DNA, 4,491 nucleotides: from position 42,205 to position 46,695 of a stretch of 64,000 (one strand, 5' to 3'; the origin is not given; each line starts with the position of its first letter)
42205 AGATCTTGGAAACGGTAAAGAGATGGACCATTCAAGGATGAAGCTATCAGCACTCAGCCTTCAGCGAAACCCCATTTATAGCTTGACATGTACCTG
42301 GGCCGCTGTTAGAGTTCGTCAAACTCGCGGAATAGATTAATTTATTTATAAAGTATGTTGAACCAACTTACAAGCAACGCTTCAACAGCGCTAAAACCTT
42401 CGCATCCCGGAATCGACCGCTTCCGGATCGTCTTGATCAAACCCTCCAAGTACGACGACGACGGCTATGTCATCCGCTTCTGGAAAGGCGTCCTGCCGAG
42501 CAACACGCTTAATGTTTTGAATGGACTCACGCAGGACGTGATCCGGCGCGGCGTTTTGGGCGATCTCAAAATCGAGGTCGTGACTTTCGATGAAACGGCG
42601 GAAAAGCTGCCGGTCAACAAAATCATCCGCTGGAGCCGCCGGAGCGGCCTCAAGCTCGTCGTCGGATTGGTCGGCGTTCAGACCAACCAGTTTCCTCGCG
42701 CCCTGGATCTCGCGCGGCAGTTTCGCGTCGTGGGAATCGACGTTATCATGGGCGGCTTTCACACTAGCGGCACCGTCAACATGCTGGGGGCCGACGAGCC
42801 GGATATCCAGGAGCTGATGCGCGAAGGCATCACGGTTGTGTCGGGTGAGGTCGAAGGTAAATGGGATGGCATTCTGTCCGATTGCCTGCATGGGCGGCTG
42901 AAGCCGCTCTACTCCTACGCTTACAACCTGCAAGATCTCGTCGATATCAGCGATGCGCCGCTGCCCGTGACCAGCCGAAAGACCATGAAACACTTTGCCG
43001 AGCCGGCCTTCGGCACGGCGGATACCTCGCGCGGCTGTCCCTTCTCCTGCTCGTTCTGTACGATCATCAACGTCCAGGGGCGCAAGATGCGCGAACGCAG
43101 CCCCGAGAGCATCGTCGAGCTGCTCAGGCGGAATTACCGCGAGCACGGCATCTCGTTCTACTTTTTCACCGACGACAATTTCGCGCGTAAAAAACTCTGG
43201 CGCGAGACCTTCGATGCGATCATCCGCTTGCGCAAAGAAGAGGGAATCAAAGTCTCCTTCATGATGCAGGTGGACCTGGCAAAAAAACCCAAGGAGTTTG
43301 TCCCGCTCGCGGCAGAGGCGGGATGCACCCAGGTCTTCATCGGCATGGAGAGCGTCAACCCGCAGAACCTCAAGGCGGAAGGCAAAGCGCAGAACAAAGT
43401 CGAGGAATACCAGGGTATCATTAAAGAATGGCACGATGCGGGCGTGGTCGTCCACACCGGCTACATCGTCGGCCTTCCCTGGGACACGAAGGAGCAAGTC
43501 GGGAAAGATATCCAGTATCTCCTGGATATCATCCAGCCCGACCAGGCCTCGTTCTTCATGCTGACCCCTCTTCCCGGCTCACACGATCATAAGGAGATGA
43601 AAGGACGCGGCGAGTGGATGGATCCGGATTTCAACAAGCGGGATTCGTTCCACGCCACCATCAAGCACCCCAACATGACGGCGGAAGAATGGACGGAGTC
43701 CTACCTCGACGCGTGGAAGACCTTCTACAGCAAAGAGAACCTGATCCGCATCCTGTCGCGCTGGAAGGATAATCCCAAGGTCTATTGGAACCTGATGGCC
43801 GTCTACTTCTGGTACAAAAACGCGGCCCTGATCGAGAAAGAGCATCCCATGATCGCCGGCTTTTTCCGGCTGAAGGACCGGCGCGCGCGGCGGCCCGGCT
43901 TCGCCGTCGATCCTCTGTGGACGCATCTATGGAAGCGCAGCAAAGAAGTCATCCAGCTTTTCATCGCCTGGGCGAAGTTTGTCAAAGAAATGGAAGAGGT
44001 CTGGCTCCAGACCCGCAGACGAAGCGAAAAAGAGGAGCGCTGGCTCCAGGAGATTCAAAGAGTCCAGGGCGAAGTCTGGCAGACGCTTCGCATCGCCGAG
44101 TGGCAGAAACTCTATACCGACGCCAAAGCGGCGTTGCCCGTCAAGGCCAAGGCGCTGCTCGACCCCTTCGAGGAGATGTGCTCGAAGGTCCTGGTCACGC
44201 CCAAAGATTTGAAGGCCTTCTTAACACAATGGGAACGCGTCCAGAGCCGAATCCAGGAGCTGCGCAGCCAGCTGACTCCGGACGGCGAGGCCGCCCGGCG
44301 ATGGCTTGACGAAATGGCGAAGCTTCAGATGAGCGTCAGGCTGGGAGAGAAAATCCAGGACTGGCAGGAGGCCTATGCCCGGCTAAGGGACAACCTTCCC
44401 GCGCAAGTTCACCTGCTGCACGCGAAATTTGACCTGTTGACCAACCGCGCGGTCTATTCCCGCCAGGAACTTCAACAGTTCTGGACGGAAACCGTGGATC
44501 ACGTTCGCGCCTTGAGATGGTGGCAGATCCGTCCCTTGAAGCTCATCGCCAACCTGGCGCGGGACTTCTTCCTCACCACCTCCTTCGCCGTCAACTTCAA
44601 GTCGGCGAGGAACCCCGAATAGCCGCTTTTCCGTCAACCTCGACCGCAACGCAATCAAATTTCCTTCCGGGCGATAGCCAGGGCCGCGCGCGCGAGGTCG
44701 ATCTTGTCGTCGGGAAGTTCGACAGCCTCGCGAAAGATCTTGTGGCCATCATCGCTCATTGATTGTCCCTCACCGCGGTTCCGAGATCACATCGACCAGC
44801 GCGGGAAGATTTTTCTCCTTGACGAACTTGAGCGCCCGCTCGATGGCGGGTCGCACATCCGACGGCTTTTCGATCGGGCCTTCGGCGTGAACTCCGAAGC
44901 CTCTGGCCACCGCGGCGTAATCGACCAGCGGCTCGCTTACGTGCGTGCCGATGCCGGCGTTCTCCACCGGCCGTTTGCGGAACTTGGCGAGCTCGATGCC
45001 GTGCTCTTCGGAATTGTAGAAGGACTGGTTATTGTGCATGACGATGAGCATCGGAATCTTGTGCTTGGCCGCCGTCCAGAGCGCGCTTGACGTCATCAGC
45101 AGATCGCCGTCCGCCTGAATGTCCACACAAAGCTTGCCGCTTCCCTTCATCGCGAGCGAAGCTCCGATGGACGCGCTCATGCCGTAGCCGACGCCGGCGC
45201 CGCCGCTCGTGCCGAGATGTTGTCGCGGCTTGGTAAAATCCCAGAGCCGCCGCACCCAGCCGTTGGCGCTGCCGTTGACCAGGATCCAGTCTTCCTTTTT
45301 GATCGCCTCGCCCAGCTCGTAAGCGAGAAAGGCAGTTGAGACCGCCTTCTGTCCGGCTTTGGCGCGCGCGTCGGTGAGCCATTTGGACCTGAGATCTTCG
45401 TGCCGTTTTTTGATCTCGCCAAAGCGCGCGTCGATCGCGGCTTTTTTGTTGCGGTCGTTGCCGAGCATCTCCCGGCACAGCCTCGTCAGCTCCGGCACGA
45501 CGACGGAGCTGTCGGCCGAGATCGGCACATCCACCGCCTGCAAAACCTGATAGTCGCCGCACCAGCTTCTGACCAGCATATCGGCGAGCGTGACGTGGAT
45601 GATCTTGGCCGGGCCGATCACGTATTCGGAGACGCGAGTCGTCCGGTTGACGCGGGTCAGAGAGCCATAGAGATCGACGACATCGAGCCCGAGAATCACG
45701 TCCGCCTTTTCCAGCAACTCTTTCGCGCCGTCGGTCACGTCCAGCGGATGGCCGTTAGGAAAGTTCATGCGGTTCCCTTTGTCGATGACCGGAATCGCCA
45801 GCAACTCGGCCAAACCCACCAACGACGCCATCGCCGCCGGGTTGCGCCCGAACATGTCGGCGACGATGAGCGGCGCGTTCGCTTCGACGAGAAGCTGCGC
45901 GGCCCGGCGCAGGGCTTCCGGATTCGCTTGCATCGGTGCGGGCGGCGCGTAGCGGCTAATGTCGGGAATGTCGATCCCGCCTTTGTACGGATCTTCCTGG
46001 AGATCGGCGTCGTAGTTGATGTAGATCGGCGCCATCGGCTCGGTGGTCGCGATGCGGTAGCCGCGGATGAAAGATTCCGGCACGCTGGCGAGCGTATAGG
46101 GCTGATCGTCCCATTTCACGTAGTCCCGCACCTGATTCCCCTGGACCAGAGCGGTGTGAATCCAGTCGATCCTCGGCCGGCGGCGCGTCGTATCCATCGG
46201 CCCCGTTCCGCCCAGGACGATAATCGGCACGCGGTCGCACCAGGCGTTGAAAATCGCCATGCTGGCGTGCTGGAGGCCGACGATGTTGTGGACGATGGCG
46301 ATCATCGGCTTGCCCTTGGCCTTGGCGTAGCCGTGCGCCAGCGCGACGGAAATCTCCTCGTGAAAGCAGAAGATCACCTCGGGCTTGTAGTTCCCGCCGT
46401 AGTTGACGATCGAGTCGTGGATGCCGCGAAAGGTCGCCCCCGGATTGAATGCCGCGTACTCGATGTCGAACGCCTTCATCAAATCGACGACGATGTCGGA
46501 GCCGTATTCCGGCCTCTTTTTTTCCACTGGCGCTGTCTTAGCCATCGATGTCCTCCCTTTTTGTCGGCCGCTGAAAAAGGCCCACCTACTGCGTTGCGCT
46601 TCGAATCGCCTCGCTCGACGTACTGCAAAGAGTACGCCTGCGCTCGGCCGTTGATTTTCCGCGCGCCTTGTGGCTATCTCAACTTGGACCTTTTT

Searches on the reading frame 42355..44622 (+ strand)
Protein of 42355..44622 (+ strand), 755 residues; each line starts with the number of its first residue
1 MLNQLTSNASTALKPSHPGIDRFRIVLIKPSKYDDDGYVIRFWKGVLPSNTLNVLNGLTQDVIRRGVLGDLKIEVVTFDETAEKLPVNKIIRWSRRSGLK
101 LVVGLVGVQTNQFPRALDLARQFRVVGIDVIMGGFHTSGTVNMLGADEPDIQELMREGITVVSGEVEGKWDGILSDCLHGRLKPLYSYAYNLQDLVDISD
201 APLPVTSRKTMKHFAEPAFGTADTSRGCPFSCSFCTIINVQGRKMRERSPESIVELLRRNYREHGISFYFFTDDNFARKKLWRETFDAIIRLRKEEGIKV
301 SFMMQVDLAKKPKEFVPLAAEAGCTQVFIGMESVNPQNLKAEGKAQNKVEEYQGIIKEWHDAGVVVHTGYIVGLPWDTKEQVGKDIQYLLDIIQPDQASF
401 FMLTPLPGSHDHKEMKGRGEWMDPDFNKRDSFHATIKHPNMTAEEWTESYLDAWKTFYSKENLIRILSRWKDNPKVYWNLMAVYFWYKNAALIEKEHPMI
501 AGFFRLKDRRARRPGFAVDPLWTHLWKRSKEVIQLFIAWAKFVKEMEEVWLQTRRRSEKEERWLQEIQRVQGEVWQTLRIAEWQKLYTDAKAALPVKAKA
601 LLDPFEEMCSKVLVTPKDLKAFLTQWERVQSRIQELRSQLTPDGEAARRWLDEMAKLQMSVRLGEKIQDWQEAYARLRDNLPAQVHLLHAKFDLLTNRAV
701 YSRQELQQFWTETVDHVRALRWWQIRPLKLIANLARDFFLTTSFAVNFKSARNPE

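Call 72: search_protein_families(library=pfam, proteins=[window:42355-44622:+], max_evalue=1e-8)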
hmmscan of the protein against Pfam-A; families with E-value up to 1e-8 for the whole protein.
window:42355-44622:+ (755 aa): 1 family
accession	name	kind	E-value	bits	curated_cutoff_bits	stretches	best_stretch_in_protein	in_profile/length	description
PF04055.27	Radical_SAM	-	1e-19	71.8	29.5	1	225-388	4-165/166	Radical SAM superfamily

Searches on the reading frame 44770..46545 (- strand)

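Call 72: search_protein_families(library=pfam, proteins=[window:44770-46545:-], max_evalue=1e-8)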
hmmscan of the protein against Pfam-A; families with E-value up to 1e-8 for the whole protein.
window:44770-46545:- (591 aa): 2 families
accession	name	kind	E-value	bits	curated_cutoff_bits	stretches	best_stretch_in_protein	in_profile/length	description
PF02775.26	TPP_enzyme_C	-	6e-25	88.2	21.9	1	425-586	3-151/151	Thiamine pyrophosphate enzyme, C-terminal TPP binding domain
PF02776.23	TPP_enzyme_N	-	6.7e-19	68.3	26.8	1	15-121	3-106/119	Thiamine pyrophosphate enzyme, N-terminal TPP binding domain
